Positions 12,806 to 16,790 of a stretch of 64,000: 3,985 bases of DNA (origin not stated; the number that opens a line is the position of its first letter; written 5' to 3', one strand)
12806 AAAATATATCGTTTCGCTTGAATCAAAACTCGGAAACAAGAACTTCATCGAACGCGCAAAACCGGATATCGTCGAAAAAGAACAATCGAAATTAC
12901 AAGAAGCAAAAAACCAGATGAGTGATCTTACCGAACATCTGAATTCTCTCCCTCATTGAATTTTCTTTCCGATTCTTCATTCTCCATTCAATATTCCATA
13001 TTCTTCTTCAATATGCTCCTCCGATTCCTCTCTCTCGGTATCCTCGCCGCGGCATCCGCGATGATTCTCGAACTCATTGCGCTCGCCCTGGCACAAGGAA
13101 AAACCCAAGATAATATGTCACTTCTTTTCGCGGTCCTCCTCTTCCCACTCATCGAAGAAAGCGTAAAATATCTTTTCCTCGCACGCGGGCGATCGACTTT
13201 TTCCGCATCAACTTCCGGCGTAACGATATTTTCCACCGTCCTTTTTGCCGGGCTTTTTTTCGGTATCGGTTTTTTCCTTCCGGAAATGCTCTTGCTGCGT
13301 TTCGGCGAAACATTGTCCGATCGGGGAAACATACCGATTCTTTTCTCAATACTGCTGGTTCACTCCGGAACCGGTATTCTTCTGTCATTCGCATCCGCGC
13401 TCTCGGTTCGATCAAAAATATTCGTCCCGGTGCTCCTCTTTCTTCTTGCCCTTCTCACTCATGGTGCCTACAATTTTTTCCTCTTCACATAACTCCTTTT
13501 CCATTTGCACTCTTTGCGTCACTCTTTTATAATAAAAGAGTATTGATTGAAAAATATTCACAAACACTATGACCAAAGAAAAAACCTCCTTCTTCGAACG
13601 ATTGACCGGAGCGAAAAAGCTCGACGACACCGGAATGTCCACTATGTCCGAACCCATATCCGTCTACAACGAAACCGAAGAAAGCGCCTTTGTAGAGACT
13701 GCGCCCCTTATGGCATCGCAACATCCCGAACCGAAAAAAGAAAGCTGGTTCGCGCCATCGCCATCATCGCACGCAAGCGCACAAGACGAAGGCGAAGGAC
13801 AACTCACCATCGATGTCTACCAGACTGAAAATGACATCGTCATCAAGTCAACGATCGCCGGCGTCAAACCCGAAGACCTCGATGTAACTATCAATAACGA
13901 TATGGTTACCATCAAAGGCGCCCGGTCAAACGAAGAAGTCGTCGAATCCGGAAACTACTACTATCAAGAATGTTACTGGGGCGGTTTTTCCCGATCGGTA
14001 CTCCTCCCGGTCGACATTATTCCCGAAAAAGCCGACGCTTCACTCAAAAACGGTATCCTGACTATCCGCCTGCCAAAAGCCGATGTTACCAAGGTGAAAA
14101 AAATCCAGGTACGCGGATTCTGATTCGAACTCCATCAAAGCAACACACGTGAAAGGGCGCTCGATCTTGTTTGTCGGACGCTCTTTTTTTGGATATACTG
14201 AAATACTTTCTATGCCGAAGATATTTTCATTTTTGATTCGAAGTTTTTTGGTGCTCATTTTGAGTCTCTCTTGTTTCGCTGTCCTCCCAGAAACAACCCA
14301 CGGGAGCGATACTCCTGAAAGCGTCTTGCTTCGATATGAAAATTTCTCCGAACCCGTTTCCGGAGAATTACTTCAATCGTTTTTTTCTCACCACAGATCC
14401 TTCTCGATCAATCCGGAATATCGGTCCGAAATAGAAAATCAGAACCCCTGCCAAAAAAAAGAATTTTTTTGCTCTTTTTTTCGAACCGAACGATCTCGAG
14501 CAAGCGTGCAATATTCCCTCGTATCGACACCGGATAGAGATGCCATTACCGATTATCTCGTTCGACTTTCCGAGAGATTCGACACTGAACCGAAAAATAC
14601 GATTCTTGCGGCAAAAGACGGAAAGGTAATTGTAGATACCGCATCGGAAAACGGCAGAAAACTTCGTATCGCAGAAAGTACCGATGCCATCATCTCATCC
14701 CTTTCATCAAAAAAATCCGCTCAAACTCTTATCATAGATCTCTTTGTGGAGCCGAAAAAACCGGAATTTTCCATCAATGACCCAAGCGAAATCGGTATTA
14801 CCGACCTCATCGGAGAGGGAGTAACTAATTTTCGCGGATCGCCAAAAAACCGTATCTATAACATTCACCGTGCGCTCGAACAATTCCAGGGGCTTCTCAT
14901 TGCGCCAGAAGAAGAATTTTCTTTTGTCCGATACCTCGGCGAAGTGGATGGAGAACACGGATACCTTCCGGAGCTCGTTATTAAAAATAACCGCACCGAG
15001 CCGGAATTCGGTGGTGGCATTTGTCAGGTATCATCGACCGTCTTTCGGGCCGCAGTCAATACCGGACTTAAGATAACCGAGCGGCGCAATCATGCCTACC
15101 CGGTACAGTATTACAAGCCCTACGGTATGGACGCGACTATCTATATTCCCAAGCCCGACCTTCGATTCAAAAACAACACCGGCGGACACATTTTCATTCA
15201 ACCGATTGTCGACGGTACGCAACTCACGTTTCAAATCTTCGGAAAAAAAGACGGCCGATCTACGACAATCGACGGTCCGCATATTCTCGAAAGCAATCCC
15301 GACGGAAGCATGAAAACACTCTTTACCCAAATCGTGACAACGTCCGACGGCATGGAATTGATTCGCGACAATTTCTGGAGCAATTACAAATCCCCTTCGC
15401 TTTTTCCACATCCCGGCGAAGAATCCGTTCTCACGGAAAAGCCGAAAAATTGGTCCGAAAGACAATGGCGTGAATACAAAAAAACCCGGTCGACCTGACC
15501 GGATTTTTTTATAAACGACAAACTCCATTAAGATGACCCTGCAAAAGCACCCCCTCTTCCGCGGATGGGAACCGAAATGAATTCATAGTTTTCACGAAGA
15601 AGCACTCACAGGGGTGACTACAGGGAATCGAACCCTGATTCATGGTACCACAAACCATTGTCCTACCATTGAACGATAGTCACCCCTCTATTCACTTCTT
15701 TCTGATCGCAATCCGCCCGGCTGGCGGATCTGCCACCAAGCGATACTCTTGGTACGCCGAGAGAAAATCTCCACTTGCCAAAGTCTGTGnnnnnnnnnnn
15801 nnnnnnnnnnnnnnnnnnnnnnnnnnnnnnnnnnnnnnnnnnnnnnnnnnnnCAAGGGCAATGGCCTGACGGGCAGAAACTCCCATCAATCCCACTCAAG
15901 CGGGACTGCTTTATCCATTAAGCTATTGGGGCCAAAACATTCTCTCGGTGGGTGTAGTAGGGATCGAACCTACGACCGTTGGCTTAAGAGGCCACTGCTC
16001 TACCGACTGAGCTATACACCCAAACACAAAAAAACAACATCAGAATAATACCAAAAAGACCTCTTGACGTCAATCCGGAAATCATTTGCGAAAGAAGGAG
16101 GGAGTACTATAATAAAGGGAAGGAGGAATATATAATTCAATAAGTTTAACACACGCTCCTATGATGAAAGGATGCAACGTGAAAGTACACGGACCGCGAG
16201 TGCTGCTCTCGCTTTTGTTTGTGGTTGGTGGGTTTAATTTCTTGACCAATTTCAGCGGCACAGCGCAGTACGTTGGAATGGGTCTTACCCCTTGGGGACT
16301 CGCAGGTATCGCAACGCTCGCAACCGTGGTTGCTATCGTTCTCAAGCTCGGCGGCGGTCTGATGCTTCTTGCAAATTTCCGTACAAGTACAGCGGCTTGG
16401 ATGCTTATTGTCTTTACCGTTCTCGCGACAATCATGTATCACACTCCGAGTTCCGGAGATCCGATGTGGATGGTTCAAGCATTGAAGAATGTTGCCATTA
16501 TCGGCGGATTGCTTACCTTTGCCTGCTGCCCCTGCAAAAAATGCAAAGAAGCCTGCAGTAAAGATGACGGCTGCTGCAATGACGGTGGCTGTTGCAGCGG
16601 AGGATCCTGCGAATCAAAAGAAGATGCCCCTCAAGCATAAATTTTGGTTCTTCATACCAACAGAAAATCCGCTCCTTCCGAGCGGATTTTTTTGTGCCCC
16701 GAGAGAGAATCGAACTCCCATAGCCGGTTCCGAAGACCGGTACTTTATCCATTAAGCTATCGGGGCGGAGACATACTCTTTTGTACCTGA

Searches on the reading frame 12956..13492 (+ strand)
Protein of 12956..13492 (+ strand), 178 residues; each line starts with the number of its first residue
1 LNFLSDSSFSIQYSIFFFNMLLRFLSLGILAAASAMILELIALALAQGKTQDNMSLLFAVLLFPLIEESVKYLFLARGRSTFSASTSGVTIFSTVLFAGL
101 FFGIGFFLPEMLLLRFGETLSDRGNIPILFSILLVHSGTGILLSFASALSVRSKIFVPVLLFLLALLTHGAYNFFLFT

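Call 55: search_protein_families(library=pfam, proteins=[window:12956-13492:+], max_evalue=0.001)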
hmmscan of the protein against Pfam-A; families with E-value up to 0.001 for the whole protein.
window:12956-13492:+ (178 aa): 1 family
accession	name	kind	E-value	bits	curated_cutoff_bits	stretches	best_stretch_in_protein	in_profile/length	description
PF13367.11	PrsW-protease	-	7.8e-07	29.3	23.5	1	19-176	4-174/196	PrsW family intramembrane metalloprotease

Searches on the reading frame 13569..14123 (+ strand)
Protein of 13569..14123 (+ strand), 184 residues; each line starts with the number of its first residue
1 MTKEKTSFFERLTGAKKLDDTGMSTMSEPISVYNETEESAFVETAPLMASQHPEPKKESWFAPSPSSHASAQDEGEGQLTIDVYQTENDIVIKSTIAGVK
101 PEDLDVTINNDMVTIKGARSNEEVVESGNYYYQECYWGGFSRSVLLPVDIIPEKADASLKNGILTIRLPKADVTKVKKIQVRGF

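Call 55: search_protein_families(library=pfam, proteins=[window:13569-14123:+], max_evalue=0.001)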
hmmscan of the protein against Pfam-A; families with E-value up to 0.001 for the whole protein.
window:13569-14123:+ (184 aa): 3 families
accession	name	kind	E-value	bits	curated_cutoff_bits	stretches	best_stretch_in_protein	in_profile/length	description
PF00011.27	HSP20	-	1.3e-18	67.4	20.8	1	83-181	2-101/102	Hsp20/alpha crystallin family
PF17886.7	ArsA_HSP20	-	8.4e-05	22.5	22.5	0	89-167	3-62/63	HSP20-like domain found in ArsA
PF04969.22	CS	-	0.00024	22.4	21.3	1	81-170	3-78/78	CS domain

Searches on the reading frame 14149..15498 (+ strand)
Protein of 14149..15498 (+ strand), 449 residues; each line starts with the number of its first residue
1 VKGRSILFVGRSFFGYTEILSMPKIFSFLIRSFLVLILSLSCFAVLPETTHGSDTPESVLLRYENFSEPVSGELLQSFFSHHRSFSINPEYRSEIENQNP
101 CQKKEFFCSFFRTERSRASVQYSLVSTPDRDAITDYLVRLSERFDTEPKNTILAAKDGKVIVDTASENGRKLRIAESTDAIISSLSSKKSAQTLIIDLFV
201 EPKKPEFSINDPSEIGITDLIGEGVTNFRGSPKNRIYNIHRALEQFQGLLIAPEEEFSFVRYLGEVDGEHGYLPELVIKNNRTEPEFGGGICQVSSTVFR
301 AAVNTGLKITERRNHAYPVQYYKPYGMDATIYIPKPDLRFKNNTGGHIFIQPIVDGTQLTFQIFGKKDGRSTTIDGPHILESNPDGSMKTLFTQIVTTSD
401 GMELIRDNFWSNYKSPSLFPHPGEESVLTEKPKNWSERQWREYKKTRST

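Call 55: search_protein_families(library=pfam, proteins=[window:14149-15498:+], max_evalue=0.001)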
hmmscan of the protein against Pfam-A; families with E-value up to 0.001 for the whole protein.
window:14149-15498:+ (449 aa): 2 families
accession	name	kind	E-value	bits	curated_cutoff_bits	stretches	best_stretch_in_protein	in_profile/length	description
PF04294.18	VanW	-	3.1e-42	143.6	27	1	234-364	1-130/130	VanW like protein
PF12229.13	PG_binding_4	-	1.2e-05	25.9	22.1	1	117-190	42-113/117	Putative peptidoglycan binding domain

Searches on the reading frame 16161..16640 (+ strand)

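Call 55: search_protein_families(library=pfam, proteins=[window:16161-16640:+], max_evalue=0.001)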
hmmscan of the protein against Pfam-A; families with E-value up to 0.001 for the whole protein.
window:16161-16640:+ (159 aa): 2 families
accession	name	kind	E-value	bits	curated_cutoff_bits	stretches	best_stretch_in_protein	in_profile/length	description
PF07681.17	DoxX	-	1.5e-11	45.2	23.6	1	13-94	6-84/85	DoxX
PF02077.20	SURF4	-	2.9e-06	27.5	27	1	13-120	27-127/267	SURF4 family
